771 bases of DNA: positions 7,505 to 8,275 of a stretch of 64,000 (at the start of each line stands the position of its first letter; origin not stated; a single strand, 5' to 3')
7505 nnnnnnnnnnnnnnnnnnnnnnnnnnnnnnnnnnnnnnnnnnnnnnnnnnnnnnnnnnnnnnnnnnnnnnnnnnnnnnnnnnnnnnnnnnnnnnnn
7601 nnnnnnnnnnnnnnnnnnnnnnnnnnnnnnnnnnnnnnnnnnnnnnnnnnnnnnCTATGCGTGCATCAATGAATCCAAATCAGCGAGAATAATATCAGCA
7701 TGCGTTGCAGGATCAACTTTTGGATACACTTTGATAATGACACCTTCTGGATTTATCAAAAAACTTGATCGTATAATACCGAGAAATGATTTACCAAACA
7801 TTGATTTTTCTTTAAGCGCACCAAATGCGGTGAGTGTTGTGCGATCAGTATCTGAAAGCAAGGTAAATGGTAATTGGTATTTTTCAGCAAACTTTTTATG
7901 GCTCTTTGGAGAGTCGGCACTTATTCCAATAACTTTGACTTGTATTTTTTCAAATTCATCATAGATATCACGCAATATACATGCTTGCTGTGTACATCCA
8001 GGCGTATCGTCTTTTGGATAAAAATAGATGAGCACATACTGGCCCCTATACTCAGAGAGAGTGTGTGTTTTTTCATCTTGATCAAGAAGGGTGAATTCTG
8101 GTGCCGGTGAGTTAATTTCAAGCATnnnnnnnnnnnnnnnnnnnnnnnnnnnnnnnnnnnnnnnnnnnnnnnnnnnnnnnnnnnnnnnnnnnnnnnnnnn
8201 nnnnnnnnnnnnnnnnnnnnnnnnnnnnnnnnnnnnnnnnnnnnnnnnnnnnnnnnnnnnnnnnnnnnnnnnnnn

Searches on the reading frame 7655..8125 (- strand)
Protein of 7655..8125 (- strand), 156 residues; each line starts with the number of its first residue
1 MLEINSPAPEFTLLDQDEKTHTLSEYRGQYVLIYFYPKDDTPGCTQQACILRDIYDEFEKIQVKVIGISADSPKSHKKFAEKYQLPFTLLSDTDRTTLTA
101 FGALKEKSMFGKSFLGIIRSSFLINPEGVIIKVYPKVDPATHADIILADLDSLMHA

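Call 10: search_protein_families(library=pfam, proteins=[window:7655-8125:-], max_evalue=0.01)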
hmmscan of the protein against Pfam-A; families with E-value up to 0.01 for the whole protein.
window:7655-8125:- (156 aa): 6 families
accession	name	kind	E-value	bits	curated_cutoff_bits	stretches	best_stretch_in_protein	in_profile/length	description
PF00578.27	AhpC-TSA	-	2.5e-41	140.9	26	1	4-132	1-123/124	AhpC/TSA family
PF08534.16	Redoxin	-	2.6e-24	86.1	26.6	1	5-141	3-139/148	Redoxin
PF13905.12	Thioredoxin_8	-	0.00025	21.7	27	1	28-84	1-59/94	Thioredoxin-like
PF13728.12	TraF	-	0.00092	19.5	23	1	15-71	116-170/224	F plasmid transfer operon protein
PF13911.12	AhpC-TSA_2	-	0.0014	19.4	27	1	52-105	3-56/114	AhpC/TSA antioxidant enzyme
PF02630.20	SCO1-SenC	-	0.0031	17.9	22.8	1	9-71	2-66/134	SCO1/SenC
